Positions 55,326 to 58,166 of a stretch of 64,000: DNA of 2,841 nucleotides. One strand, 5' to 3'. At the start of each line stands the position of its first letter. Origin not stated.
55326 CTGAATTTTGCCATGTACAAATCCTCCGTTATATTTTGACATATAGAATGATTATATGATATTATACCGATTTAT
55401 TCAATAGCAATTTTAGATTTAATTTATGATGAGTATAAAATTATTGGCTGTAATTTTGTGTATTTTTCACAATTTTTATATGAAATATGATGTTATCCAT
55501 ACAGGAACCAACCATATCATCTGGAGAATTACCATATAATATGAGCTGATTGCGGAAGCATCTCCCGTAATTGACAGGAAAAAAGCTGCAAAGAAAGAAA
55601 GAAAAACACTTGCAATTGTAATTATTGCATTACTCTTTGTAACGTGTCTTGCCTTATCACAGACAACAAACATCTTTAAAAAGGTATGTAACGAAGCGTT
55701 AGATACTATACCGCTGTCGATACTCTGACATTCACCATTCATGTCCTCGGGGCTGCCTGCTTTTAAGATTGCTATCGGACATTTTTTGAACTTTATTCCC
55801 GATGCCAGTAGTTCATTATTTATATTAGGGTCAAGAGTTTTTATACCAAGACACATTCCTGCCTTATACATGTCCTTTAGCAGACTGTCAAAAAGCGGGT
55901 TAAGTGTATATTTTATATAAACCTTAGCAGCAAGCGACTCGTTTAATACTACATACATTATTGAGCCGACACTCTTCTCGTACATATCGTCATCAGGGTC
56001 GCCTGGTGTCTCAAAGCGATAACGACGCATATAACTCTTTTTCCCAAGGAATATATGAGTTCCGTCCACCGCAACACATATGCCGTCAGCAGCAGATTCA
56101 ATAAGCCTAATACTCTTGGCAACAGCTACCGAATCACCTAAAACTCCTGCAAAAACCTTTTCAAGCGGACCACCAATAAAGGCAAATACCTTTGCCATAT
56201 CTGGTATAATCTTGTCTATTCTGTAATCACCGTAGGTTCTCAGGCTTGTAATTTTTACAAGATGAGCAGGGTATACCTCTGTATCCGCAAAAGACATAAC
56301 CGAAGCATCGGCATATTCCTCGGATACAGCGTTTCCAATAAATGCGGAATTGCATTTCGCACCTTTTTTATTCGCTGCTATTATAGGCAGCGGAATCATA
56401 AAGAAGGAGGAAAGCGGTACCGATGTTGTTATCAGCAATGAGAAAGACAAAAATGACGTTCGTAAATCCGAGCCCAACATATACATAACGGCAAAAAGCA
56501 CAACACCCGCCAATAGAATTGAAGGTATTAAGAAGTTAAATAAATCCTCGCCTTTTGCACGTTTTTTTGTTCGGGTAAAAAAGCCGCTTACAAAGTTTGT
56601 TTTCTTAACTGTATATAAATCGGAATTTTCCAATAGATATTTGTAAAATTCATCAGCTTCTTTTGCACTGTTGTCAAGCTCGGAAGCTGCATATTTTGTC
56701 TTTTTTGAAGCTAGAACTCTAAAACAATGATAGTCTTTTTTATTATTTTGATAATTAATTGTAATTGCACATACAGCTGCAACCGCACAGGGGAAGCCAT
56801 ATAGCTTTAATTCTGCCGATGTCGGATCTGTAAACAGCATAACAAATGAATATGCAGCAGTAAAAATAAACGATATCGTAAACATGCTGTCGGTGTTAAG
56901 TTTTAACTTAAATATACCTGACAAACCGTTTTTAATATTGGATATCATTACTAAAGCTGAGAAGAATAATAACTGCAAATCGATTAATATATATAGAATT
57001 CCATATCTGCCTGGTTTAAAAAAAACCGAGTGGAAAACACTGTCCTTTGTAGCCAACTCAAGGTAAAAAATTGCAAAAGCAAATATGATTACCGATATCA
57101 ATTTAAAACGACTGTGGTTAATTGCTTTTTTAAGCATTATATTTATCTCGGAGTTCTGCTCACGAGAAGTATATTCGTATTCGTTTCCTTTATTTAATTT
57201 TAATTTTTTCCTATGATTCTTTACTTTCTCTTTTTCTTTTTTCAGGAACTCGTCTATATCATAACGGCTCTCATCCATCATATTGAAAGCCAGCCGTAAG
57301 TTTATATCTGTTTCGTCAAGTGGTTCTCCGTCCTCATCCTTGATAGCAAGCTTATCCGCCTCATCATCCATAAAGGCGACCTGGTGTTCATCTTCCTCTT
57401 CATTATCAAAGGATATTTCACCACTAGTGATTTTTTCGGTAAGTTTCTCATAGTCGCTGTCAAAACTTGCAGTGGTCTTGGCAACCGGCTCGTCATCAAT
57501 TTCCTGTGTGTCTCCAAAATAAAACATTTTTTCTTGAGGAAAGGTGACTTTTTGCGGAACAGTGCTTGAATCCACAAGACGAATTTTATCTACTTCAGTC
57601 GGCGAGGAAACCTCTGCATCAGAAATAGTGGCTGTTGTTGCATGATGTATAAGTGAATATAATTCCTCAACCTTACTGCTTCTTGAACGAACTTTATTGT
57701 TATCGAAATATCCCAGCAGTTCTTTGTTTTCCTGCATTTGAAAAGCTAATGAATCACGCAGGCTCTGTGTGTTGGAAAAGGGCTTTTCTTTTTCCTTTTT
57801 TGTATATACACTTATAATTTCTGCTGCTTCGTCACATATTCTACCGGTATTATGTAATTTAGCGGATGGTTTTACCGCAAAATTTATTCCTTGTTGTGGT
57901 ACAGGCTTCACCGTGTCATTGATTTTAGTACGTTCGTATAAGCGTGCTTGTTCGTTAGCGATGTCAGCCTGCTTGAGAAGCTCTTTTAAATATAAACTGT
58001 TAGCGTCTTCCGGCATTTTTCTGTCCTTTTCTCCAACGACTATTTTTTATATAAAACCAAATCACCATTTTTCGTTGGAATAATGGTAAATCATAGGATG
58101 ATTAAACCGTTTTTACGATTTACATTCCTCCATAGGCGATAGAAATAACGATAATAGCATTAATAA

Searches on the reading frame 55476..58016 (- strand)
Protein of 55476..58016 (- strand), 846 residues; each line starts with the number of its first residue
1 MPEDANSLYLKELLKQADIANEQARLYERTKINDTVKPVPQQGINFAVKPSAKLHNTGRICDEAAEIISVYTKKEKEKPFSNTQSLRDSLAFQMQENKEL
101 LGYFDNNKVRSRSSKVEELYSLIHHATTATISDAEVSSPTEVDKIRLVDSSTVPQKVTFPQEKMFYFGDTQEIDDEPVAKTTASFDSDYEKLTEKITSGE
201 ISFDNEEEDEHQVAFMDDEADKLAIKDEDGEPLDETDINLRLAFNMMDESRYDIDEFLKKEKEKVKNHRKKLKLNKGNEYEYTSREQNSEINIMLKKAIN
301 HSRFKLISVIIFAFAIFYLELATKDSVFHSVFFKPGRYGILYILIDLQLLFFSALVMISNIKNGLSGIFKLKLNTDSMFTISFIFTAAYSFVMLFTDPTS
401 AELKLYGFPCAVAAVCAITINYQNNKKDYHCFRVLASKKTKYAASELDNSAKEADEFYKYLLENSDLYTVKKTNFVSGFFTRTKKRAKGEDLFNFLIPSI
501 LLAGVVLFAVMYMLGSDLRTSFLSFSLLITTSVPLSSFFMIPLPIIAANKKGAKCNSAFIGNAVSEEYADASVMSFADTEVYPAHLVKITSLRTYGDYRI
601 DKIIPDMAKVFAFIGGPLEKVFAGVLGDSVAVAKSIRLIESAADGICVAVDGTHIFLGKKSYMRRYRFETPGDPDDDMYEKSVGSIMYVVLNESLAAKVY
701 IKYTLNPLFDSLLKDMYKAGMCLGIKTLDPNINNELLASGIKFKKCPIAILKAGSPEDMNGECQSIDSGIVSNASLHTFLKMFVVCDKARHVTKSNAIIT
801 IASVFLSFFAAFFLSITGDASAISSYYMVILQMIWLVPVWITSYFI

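Call 17: search_protein_families(library=pfam, proteins=[window:55476-58016:-], max_evalue=0.01)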
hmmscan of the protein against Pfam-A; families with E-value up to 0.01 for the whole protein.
window:55476-58016:- (846 aa): 0 families

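Call 27: find_homologous_proteins(query=window:55476-58016:-, max_evalue=0.00001)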
Query window:55476-58016:- (846 aa): 117 proteins with E <= 0.00001 among 8000 candidates.
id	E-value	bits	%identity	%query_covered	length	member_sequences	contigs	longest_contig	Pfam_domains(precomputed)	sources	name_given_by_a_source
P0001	0.0e+0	1874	100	100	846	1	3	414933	-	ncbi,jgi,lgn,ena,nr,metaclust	ncbi:MAG: hypothetical protein A2Y15_09230 [Clostridiales bacterium GWF2_36_10]|nr:MAG: hypothetical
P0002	0.0e+0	1457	77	100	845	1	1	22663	-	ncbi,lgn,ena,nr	ncbi:MAG: hypothetical protein CVU97_03625 [Firmicutes bacterium HGW-Firmicutes-21]|nr:MAG: hypothet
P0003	0.0e+0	1433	76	100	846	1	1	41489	-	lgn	-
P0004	0.0e+0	1401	75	100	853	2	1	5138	-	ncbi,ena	-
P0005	0.0e+0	1314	70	100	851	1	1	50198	-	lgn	-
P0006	0.0e+0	1301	69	100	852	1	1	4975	-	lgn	-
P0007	0.0e+0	1213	65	100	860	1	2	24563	-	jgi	jgi:hypothetical protein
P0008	0.0e+0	1199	64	100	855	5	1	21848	-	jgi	-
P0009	0.0e+0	1183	64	100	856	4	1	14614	-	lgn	-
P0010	0.0e+0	1166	62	100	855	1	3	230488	-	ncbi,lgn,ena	-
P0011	9.9e-286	969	56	93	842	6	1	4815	-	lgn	-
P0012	2.6e-284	964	55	93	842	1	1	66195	-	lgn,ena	-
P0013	2.8e-282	957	56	94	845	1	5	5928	-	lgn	-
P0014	4.3e-281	953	56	94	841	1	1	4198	-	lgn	-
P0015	1.6e-280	951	55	94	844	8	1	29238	-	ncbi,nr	ncbi:MAG: hypothetical protein IKM32_01020 [Clostridia bacterium]|nr:hypothetical protein [Clostridi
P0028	9.8e-277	939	55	94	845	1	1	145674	-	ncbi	-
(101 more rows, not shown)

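Call 28: find_encoding_contigs(protein=P0002, flank=10000, max_places=3)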
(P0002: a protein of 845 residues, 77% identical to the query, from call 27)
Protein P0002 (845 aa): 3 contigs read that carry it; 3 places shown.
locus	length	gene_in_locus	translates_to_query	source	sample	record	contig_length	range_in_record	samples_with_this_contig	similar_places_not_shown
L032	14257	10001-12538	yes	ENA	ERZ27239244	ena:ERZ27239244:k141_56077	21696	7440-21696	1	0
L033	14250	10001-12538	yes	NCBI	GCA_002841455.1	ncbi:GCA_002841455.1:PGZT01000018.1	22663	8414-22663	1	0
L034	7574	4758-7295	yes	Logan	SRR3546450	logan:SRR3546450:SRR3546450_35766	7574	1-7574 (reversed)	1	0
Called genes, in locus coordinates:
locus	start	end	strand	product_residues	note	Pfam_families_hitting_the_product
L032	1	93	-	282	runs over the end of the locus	-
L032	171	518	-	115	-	-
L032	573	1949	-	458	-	-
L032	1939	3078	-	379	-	PF07969:Amidohydro_3 (weak), PF01979:Amidohydro_1, PF07969:Amidohydro_3 (weak)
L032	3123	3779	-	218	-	PF02254:TrkA_N, PF03446:NAD_binding_2 (weak), PF03721:UDPG_MGDP_dh_N (weak), PF03807:F420_oxidored (faint), PF02080:TrkA_C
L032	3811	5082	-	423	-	PF02386:TrkH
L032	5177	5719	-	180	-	PF04011:LemA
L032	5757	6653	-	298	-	PF11335:DUF3137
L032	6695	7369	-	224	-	PF00702:Hydrolase, PF12710:HAD, PF13419:HAD_2, PF13242:Hydrolase_like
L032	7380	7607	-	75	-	PF00550:PP-binding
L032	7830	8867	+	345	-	-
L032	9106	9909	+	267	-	PF08032:SpoU_sub_bind, PF00588:SpoU_methylase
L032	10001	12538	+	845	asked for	-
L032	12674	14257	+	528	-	?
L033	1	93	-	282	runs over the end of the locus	-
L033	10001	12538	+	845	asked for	-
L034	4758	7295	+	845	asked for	-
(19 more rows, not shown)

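Call 29: find_encoding_contigs(protein=P0005, flank=10000, max_places=3)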
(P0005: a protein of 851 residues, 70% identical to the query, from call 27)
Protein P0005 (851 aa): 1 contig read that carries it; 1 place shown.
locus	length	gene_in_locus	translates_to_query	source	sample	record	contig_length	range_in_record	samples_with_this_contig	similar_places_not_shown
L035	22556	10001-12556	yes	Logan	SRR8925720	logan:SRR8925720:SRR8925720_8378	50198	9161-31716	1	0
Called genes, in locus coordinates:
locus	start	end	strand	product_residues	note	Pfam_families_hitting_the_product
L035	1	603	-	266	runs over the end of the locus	PF00696:AA_kinase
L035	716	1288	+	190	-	PF02545:Maf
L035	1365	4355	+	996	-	PF09992:NAGPA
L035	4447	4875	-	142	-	PF11457:DUF3021 (weak)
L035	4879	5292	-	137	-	-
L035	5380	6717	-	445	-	PF00342:PGI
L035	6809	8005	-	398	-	PF00144:Beta-lactamase (faint), PF00768:Peptidase_S11, PF13354:Beta-lactamase2, PF07943:PBP5_C (weak)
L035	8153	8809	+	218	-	PF13240:Zn_Ribbon_1 (weak)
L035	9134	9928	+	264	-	PF08032:SpoU_sub_bind, PF00588:SpoU_methylase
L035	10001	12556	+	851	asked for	-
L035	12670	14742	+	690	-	PF00009:GTP_EFTU, PF22042:EF-G_D2 (weak), PF14492:EFG_III, PF03764:EFG_IV, PF00679:EFG_C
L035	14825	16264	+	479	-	PF16822:ALGX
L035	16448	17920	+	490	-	PF00474:SSF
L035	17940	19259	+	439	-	PF00501:AMP-binding, PF14535:AMP-binding_C_2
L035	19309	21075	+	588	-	PF01855:POR_N, PF12837:Fer4_6 (faint), PF02775:TPP_enzyme_C, PF00037:Fer4 (faint), PF12797:Fer4_2 (faint), PF13237:Fer4_10 (faint), PF12838:Fer4_7 (faint)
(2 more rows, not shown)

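Call 30: find_encoding_contigs(protein=P0010, flank=10000, max_places=3)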
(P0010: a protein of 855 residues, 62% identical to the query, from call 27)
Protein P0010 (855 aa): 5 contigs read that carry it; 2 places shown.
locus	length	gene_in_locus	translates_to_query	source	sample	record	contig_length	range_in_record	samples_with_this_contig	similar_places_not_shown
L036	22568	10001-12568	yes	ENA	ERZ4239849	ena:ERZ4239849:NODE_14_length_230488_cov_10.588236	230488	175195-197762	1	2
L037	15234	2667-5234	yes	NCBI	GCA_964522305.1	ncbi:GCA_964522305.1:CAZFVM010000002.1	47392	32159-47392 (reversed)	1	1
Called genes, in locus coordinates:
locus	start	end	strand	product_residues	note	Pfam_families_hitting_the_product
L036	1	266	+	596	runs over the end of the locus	PF03235:GmrSD_N, PF07510:GmrSD_C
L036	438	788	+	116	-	-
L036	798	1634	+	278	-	PF14378:PAP2_3, PF01569:PAP2, PF14360:PAP2_C (weak)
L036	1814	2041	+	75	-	PF11534:HTHP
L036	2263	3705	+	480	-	PF13091:PLDc_2, PF00614:PLDc (faint), PF13091:PLDc_2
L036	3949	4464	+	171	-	-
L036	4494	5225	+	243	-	PF02540:NAD_synthase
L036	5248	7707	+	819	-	PF00496:SBP_bac_5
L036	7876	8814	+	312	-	PF01408:GFO_IDH_MocA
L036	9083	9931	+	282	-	PF08032:SpoU_sub_bind, PF00588:SpoU_methylase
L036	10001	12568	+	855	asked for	-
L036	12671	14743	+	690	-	PF00009:GTP_EFTU, PF22042:EF-G_D2, PF14492:EFG_III, PF03764:EFG_IV, PF00679:EFG_C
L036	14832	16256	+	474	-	PF16822:ALGX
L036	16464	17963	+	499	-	PF00474:SSF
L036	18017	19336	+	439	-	PF00501:AMP-binding, PF14535:AMP-binding_C_2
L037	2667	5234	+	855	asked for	-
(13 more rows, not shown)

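Call 31: find_encoding_contigs(protein=P0028, flank=10000, max_places=3)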
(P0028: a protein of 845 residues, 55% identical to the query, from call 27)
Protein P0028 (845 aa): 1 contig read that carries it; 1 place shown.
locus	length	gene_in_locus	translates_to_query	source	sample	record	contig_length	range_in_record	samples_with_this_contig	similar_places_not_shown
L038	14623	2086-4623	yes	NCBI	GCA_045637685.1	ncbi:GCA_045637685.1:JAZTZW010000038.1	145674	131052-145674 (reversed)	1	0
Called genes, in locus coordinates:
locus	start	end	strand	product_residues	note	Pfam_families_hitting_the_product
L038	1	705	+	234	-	?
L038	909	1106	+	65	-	-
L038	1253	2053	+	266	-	PF08032:SpoU_sub_bind, PF00588:SpoU_methylase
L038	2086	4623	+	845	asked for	-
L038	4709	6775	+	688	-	PF00009:GTP_EFTU, PF22042:EF-G_D2 (weak), PF14492:EFG_III, PF03764:EFG_IV, PF00679:EFG_C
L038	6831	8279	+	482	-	PF16822:ALGX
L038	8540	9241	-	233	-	PF00149:Metallophos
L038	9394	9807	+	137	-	PF05099:TerB (weak)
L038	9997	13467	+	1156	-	-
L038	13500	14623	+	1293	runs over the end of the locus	PF00091:Tubulin (faint), PF13809:Tubulin_2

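Call 39: find_related_loci(query=A2, collection=metagenome_contigs, flank=10000)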
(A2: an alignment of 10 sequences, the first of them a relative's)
Query A2 (846 aa) in metagenome_contigs; peptide patterns used: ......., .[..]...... (x = any residue, [..] = any of these).
228 stretches matched a pattern; 4 encode a relative of the query (tblastn E <= 1e-3); 4 distinct loci.
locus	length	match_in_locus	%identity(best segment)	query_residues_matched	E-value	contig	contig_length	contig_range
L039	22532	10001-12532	74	1-844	0e+0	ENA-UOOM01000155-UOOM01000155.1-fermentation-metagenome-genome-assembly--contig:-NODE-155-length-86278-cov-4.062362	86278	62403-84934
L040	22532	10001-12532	74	1-844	0e+0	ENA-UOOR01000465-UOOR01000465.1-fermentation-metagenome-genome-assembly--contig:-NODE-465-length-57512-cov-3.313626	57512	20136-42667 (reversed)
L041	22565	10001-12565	64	1-846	0e+0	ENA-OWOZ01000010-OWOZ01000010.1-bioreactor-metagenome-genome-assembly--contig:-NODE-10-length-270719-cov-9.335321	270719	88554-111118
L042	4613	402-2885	47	5-843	0e+0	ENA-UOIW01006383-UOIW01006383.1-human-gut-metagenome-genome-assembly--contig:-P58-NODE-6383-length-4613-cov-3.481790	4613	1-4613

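Call 45: find_encoding_contigs(protein=P0003, flank=10000, max_places=1)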
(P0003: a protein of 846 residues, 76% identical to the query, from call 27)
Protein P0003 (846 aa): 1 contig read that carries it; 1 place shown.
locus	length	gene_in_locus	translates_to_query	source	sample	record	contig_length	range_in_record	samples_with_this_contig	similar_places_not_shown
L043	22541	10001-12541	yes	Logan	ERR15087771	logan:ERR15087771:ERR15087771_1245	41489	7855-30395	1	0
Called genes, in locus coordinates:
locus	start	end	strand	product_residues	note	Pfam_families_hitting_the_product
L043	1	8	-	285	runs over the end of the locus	PF00005:ABC_tran, PF02463:SMC_N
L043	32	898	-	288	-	PF10672:Methyltrans_SAM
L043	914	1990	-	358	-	PF05496:RuvB_N, PF00004:AAA, PF07728:AAA_5, PF17864:AAA_lid_4, PF05491:WHD_RuvB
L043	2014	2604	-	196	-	PF01330:RuvA_N, PF14520:HHH_5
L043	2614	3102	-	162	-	PF02075:RuvC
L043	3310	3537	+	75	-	PF00550:PP-binding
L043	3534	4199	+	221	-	PF00702:Hydrolase, PF12710:HAD (weak), PF13419:HAD_2, PF13242:Hydrolase_like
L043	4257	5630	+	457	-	PF02386:TrkH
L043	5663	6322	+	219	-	PF01210:NAD_Gly3P_dh_N (weak), PF02254:TrkA_N, PF02558:ApbA (weak), PF03446:NAD_binding_2, PF03721:UDPG_MGDP_dh_N (weak), PF03807:F420_oxidored (weak), PF02080:TrkA_C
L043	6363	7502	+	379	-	PF07969:Amidohydro_3 (weak), PF01979:Amidohydro_1, PF07969:Amidohydro_3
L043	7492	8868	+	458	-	-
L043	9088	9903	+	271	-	PF08032:SpoU_sub_bind, PF00588:SpoU_methylase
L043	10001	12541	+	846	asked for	-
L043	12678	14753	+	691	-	PF00009:GTP_EFTU, PF22042:EF-G_D2, PF14492:EFG_III, PF16658:RF3_C (weak), PF03764:EFG_IV, PF00679:EFG_C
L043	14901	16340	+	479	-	PF16822:ALGX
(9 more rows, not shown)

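Call 46: find_encoding_contigs(protein=P0007, flank=10000, max_places=1)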
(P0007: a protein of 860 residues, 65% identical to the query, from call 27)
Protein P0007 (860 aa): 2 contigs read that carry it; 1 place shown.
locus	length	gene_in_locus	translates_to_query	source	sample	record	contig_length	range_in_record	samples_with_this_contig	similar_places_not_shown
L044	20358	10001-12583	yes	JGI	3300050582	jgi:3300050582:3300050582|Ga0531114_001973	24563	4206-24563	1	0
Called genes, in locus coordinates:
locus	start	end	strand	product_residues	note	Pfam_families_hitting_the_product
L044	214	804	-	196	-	PF01330:RuvA_N, PF00633:HHH (faint), PF14520:HHH_5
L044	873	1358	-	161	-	PF02075:RuvC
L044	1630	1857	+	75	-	PF00550:PP-binding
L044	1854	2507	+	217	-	PF00702:Hydrolase, PF12710:HAD, PF13419:HAD_2, PF13242:Hydrolase_like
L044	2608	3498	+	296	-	PF11335:DUF3137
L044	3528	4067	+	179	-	PF04011:LemA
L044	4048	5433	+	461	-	PF02386:TrkH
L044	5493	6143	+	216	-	PF01210:NAD_Gly3P_dh_N (weak), PF02254:TrkA_N, PF02558:ApbA (weak), PF03446:NAD_binding_2, PF03721:UDPG_MGDP_dh_N (weak), PF03807:F420_oxidored (weak), PF02080:TrkA_C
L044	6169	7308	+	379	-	PF07969:Amidohydro_3 (weak), PF01979:Amidohydro_1, PF07969:Amidohydro_3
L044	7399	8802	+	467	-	PF00480:ROK (weak)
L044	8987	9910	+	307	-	PF08032:SpoU_sub_bind, PF00588:SpoU_methylase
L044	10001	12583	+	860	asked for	-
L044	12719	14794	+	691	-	PF00009:GTP_EFTU, PF14492:EFG_III, PF03764:EFG_IV, PF00679:EFG_C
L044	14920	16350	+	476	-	PF16822:ALGX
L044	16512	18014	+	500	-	PF00474:SSF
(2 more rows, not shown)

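Call 47: find_encoding_contigs(protein=P0008, flank=10000, max_places=1)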
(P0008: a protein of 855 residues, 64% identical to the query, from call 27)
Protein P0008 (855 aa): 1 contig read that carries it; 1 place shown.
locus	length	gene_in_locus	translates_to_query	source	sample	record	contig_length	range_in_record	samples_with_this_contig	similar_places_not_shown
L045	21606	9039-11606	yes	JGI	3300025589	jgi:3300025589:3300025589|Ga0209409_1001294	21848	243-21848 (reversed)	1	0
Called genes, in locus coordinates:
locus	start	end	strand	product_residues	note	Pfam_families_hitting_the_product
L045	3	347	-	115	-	?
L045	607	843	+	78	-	PF00550:PP-binding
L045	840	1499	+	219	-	PF00702:Hydrolase, PF12710:HAD, PF13344:Hydrolase_6 (faint), PF13419:HAD_2, PF13242:Hydrolase_like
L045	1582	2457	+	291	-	PF11335:DUF3137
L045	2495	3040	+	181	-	PF04011:LemA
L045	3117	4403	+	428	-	PF02386:TrkH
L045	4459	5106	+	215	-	PF02254:TrkA_N, PF02558:ApbA (weak), PF03446:NAD_binding_2, PF03721:UDPG_MGDP_dh_N (weak), PF03807:F420_oxidored (faint), PF02080:TrkA_C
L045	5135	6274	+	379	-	PF07969:Amidohydro_3 (weak), PF01979:Amidohydro_1, PF07969:Amidohydro_3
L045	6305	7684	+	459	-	PF00480:ROK (faint)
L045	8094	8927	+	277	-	PF08032:SpoU_sub_bind, PF00588:SpoU_methylase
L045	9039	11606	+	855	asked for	-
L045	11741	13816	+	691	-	PF00009:GTP_EFTU, PF22042:EF-G_D2 (weak), PF14492:EFG_III, PF03764:EFG_IV, PF00679:EFG_C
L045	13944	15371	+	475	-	PF16822:ALGX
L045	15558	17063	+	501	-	PF00474:SSF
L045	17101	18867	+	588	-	PF01855:POR_N, PF12837:Fer4_6 (faint), PF02775:TPP_enzyme_C, PF12797:Fer4_2 (faint), PF13237:Fer4_10 (weak), PF12838:Fer4_7 (weak), PF00037:Fer4 (weak)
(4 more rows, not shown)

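Call 48: find_encoding_contigs(protein=P0009, flank=10000, max_places=1)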
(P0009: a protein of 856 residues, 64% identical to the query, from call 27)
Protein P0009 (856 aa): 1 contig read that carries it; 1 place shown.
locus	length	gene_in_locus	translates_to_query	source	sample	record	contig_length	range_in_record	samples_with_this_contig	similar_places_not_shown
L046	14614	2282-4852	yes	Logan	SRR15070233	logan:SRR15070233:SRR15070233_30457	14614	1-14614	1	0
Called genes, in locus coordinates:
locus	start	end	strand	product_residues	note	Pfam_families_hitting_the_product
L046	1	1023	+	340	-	?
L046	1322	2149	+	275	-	PF08032:SpoU_sub_bind, PF00588:SpoU_methylase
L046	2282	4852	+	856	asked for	-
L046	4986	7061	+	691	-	PF00009:GTP_EFTU, PF22042:EF-G_D2, PF14492:EFG_III, PF16658:RF3_C (faint), PF03764:EFG_IV, PF00679:EFG_C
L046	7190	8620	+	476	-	PF16822:ALGX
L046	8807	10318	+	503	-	PF00474:SSF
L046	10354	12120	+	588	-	PF01855:POR_N, PF12837:Fer4_6 (faint), PF02775:TPP_enzyme_C, PF14697:Fer4_21 (faint), PF12797:Fer4_2 (faint), PF13237:Fer4_10 (weak), PF12838:Fer4_7 (weak), PF00037:Fer4 (weak)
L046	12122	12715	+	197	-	PF01558:POR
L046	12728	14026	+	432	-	PF00501:AMP-binding, PF14535:AMP-binding_C_2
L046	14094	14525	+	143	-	PF01842:ACT, PF13291:ACT_4 (faint), PF19571:ACT_8, PF13840:ACT_7 (faint), PF22629:ACT_AHAS_ss (weak), PF01842:ACT (weak)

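Call 78: search_solved_structures(query=window:55476-58016:-, max_evalue=1)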
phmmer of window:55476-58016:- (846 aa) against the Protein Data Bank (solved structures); distinct sequences matched with E-value up to 1: 0.

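Call 79: search_protein_families(library=ncbifam, proteins=[window:55476-58016:-], max_evalue=0.1)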
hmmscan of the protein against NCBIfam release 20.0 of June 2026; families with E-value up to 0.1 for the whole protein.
window:55476-58016:- (846 aa): 0 families
